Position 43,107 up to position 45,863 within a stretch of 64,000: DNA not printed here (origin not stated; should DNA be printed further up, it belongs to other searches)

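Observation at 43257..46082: CstR-like persulfide-sensing module: CsoR-family repressor, ATACC-N7-GGTAT operator and a four-domain CoADR-rhodanese-TusA-DsrE fusion, divergent from gyrB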

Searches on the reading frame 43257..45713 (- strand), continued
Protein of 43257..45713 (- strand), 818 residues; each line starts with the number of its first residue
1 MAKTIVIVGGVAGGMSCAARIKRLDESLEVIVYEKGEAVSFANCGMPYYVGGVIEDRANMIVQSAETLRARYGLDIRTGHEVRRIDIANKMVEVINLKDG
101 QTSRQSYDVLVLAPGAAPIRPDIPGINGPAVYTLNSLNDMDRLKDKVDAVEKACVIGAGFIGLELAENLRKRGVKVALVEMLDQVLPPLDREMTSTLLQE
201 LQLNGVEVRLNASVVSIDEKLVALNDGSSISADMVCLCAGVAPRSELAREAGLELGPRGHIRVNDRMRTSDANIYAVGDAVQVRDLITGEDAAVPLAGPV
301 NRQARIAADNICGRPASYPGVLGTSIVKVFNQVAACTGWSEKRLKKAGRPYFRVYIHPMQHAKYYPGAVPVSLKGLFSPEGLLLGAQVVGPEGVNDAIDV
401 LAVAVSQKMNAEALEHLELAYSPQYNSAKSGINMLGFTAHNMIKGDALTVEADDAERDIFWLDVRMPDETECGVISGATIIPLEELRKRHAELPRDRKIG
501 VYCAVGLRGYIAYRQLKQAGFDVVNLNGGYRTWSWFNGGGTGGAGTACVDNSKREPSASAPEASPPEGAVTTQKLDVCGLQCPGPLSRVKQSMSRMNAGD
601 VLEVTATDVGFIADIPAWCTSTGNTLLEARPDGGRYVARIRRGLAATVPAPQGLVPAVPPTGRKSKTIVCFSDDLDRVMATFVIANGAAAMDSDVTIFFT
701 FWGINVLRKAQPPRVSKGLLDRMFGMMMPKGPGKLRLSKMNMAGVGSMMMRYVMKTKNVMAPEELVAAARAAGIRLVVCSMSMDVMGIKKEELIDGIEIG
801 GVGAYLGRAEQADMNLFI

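Call 50: search_protein_families(library=ncbifam, proteins=[L088:4587-4898:+, L089:4631-4942:+, L001:4434-4742:+, L020:4679-4960:+, L063:4680-4997:+, L019:7569-7835:+, L021:7528-7803:+, L084:5722-5985:+, L087:4686-4964:+], max_evalue=0.001)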
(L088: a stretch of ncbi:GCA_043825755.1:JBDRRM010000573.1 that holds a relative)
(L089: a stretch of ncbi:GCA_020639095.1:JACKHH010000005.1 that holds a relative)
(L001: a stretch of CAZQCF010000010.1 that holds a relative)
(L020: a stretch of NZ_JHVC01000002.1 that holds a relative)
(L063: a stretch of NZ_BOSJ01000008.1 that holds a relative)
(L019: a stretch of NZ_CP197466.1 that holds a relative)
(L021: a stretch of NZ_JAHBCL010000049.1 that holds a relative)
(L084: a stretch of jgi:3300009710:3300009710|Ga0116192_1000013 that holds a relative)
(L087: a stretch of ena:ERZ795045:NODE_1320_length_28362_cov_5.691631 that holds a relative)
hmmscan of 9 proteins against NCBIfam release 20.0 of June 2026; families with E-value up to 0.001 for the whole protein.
L088:4587-4898:+ (103 aa): 11 families
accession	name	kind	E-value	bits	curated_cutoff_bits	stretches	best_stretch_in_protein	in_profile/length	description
NF033788.1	HTH_metalloreg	subfamily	9e-22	76.7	55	1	12-86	1-76/77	metalloregulator ArsR/SmtB family transcription factor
NF052532.1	TransRegPagRBaca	equivalog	2.4e-14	53.2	170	1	5-88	10-93/99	transcriptional repressor PagR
NF041413.1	ArsR_Rv2640c_fam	equivalog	1.5e-13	51.2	155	1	10-92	30-115/118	Rv2640c family ArsR-like transcriptional regulator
NF033789.1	repress_SdpR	subfamily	7.6e-12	45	100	1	16-89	2-75/79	autorepressor SdpR family transcription factor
NF040642.1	sulf_sens_BigR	equivalog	6.3e-11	42.2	155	1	10-80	8-78/95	sulfite-sensing transcriptional repressor BigR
NF047906.1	CdPbTransRegCmtR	equivalog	1.1e-09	38.1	150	1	16-87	15-86/104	Cd(II)/Pb(II)-sensing metalloregulatory transcriptional regulator CmtR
NF045707.1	Dbac_1936_reg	equivalog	5.3e-08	32.8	115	1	9-88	4-83/99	ArsR/SmtB-type metalloregulator TsoR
NF053755.1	MsvR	equivalog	0.00014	21.6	220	1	16-68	7-59/236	transcriptional factor MsvR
NF007528.0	PRK10141.1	subfamily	0.00018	21.3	97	1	15-99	9-94/117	metalloregulator ArsR/SmtB family transcription factor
TIGR01884.1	cas_HTH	subfamily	0.00055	19.4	60.2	1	25-74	145-196/202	CRISPR-associated CARF protein Csa3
TIGR02277.1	PaaX_trns_reg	equivalog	0.00074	19.1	264.55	1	41-102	23-87/279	phenylacetic acid degradation operon negative regulatory protein PaaX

L089:4631-4942:+ (103 aa): 9 families
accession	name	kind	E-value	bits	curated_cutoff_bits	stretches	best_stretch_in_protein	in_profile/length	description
NF033788.1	HTH_metalloreg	subfamily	1.1e-22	79.6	55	1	20-93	2-76/77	metalloregulator ArsR/SmtB family transcription factor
NF040642.1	sulf_sens_BigR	equivalog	7.4e-15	54.8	155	1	18-97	9-88/95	sulfite-sensing transcriptional repressor BigR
NF033789.1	repress_SdpR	subfamily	1.7e-13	50.3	100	1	23-88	2-67/79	autorepressor SdpR family transcription factor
NF052532.1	TransRegPagRBaca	equivalog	2.1e-10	40.6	170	1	12-96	10-94/99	transcriptional repressor PagR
NF045707.1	Dbac_1936_reg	equivalog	1.1e-09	38.3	115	1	16-97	4-85/99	ArsR/SmtB-type metalloregulator TsoR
NF041413.1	ArsR_Rv2640c_fam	equivalog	2.6e-09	37.5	155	1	18-87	31-103/118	Rv2640c family ArsR-like transcriptional regulator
NF047906.1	CdPbTransRegCmtR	equivalog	2.5e-08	33.8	150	1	20-95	12-87/104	Cd(II)/Pb(II)-sensing metalloregulatory transcriptional regulator CmtR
NF007528.0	PRK10141.1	subfamily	1.8e-07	31.1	97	1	23-89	10-76/117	metalloregulator ArsR/SmtB family transcription factor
NF038251.1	AdcR_fam_Zn_TF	equivalog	0.00031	21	175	1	36-92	43-101/143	zinc-dependent MarR family transcriptional regulator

L001:4434-4742:+ (103 aa): 9 families
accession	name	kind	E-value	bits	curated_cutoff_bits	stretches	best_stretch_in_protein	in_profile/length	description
NF033788.1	HTH_metalloreg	subfamily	1.8e-23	82.2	55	1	20-93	2-76/77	metalloregulator ArsR/SmtB family transcription factor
NF040642.1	sulf_sens_BigR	equivalog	2.2e-16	59.7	155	1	17-97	8-88/95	sulfite-sensing transcriptional repressor BigR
NF052532.1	TransRegPagRBaca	equivalog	4.5e-16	58.8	170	1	12-96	10-94/99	transcriptional repressor PagR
NF033789.1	repress_SdpR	subfamily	7.3e-14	51.4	100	1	23-95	2-74/79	autorepressor SdpR family transcription factor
NF047906.1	CdPbTransRegCmtR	equivalog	1.1e-10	41.4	150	1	22-94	14-86/104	Cd(II)/Pb(II)-sensing metalloregulatory transcriptional regulator CmtR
NF041413.1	ArsR_Rv2640c_fam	equivalog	2.3e-09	37.7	155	1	18-89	31-105/118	Rv2640c family ArsR-like transcriptional regulator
NF045707.1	Dbac_1936_reg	equivalog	2.3e-08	33.9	115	1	14-97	2-85/99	ArsR/SmtB-type metalloregulator TsoR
NF007528.0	PRK10141.1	subfamily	9.2e-08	32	97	1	23-86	10-74/117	metalloregulator ArsR/SmtB family transcription factor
NF005061.0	PRK06474.1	equivalog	0.00077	19.4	121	1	23-74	5-59/178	hypothetical protein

L020:4679-4960:+ (94 aa): 10 families
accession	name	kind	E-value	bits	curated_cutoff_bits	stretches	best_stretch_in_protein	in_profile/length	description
NF033788.1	HTH_metalloreg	subfamily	6.1e-23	80.4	55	1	13-85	2-74/77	metalloregulator ArsR/SmtB family transcription factor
NF052532.1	TransRegPagRBaca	equivalog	5.5e-22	77.7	170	1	6-91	11-95/99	transcriptional repressor PagR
NF040642.1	sulf_sens_BigR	equivalog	2.5e-17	62.7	155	1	10-93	8-90/95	sulfite-sensing transcriptional repressor BigR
NF041413.1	ArsR_Rv2640c_fam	equivalog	5.8e-12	46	155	1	13-90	33-112/118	Rv2640c family ArsR-like transcriptional regulator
NF045707.1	Dbac_1936_reg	equivalog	7.2e-12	45.2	115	1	7-91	2-85/99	ArsR/SmtB-type metalloregulator TsoR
NF033789.1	repress_SdpR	subfamily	1.3e-10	41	100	1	15-80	1-65/79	autorepressor SdpR family transcription factor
NF047906.1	CdPbTransRegCmtR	equivalog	6.4e-09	35.7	150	1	16-92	15-90/104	Cd(II)/Pb(II)-sensing metalloregulatory transcriptional regulator CmtR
NF007528.0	PRK10141.1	subfamily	1.2e-06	28.4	97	1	14-80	8-74/117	metalloregulator ArsR/SmtB family transcription factor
NF053755.1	MsvR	equivalog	8.5e-06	25.6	220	1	13-69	4-59/236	transcriptional factor MsvR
NF005061.0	PRK06474.1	equivalog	4.5e-05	23.4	121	1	16-67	5-58/178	hypothetical protein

L063:4680-4997:+ (106 aa): 9 families
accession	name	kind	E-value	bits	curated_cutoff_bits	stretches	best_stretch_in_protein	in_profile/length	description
NF033788.1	HTH_metalloreg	subfamily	3e-24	84.6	55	1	23-97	2-76/77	metalloregulator ArsR/SmtB family transcription factor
NF052532.1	TransRegPagRBaca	equivalog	1.3e-20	73.3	170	1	16-101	11-95/99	transcriptional repressor PagR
NF040642.1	sulf_sens_BigR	equivalog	2.8e-14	52.9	155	1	18-102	6-89/95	sulfite-sensing transcriptional repressor BigR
NF041413.1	ArsR_Rv2640c_fam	equivalog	2e-13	50.8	155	1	21-99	31-111/118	Rv2640c family ArsR-like transcriptional regulator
NF047906.1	CdPbTransRegCmtR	equivalog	3.6e-11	42.9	150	1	19-96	8-84/104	Cd(II)/Pb(II)-sensing metalloregulatory transcriptional regulator CmtR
NF045707.1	Dbac_1936_reg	equivalog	1.7e-09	37.6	115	1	18-98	3-82/99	ArsR/SmtB-type metalloregulator TsoR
NF033789.1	repress_SdpR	subfamily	2e-09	37.2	100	1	26-102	2-77/79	autorepressor SdpR family transcription factor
NF053755.1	MsvR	equivalog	2.7e-06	27.3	220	1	24-82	5-62/236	transcriptional factor MsvR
TIGR01884.1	cas_HTH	subfamily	3.8e-05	23.2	60.2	1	35-85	145-196/202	CRISPR-associated CARF protein Csa3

L019:7569-7835:+ (89 aa): 3 families
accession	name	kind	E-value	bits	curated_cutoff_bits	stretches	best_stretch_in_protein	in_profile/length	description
NF052430.1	repress_RicR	exception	3.5e-15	56.4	175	1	8-75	9-77/93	copper-sensing transcriptional repressor RicR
NF008464.0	PRK11352.1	equivalog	6.3e-10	39.3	133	1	12-86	13-83/91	formaldehyde-responsive transcriptional repressor FrmR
NF011613.0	PRK15039.1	equivalog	1.9e-07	31.7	138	1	8-79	9-82/90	Ni(II)/Co(II)-binding transcriptional repressor RcnR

L021:7528-7803:+ (92 aa): 3 families
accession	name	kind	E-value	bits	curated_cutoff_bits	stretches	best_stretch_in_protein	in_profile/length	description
NF052430.1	repress_RicR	exception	9.5e-15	55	175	1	10-78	6-74/93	copper-sensing transcriptional repressor RicR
NF008464.0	PRK11352.1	equivalog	1.6e-12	47.6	133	1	8-90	4-89/91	formaldehyde-responsive transcriptional repressor FrmR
NF011613.0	PRK15039.1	equivalog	1.2e-07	32.3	138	1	11-91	7-89/90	Ni(II)/Co(II)-binding transcriptional repressor RcnR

L084:5722-5985:+ (87 aa): 3 families
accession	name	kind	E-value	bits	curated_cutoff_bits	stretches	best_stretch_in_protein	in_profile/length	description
NF052430.1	repress_RicR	exception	3.1e-15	56.6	175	1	4-79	8-84/93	copper-sensing transcriptional repressor RicR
NF011613.0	PRK15039.1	equivalog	3.2e-11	43.7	138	1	5-64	9-68/90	Ni(II)/Co(II)-binding transcriptional repressor RcnR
NF008464.0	PRK11352.1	equivalog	1.1e-10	41.8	133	1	3-61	7-65/91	formaldehyde-responsive transcriptional repressor FrmR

L087:4686-4964:+ (92 aa): 3 families
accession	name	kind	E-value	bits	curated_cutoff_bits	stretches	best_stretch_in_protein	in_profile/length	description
NF052430.1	repress_RicR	exception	4.9e-18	65.5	175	1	5-73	6-74/93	copper-sensing transcriptional repressor RicR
NF011613.0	PRK15039.1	equivalog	5.7e-13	49.4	138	1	5-76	6-77/90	Ni(II)/Co(II)-binding transcriptional repressor RcnR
NF008464.0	PRK11352.1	equivalog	2.7e-12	46.9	133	1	3-84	4-85/91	formaldehyde-responsive transcriptional repressor FrmR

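Call 61: predict_structure(alignment_id=A7)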
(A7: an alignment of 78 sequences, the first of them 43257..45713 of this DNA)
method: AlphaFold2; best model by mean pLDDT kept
length: 818 residues; sequences in the alignment: 78
mean_pLDDT: 87.2   pTM: 0.69
mean pLDDT of the five models: 87.2, 85.7, 84.8, 84.7, 82.9
residues with pLDDT >= 90: 522; 70-90: 220; 50-70: 30; < 50: 46
segments of 3 or more residues with pLDDT < 50: 361-363, 540-567, 649-660
pLDDT, mean of each block of 10 residues (from residue 1): 91 92 97 90 87 88 88 95 97 97 98 93 95 92 94 95 96 96 93 93 93 96 97 95 95 96 97 96 90 78 95 95 92 94 93 86 55 96 96 90 96 90 57 93 94 91 89 86 96 96 86 96 95 80 32 34 48 90 82 90 87 78 82 84 66 42 81 90 89 90 94 90 87 84 80 84 91 93 92 93 77 83
secondary structure, 60 per line:
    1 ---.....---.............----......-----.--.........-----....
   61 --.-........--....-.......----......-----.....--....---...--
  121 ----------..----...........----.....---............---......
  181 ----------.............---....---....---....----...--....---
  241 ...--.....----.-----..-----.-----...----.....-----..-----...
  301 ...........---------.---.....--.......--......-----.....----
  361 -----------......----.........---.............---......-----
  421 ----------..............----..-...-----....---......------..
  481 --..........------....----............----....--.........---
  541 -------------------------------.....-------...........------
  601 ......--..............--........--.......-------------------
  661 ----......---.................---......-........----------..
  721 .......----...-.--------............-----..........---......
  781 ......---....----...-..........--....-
elements in order (helices of 4 or more, strands of 3 or more residues): E4-8 H12-24 E29-34 H43-51 H57-60 H65-72 E75-78 E80-86 E91-96 E102-106 E109-112 E116-118 H137-147 E152-156 H160-171 E175-180 H191-203 E207-210 E214-217 E221-224 E229-231 E234-237 E241-243 H246-250 E274-276 E281-285 H298-311 E325-329 E332-338 H341-346 E352-356 E372-377 E382-390 H394-406 H411-415 H431-444 E460-463 H467-472 H483-492 E499-502 H507-518 E523-526 H529-537 E572-576 H584-594 E601-606 H609-622 E625-632 E635-641 E665-670 H675-690 E694-699 H701-707 H719-727 H745-756 H762-771 E775-779 H780-786 E798-800 H802-811 E814-817
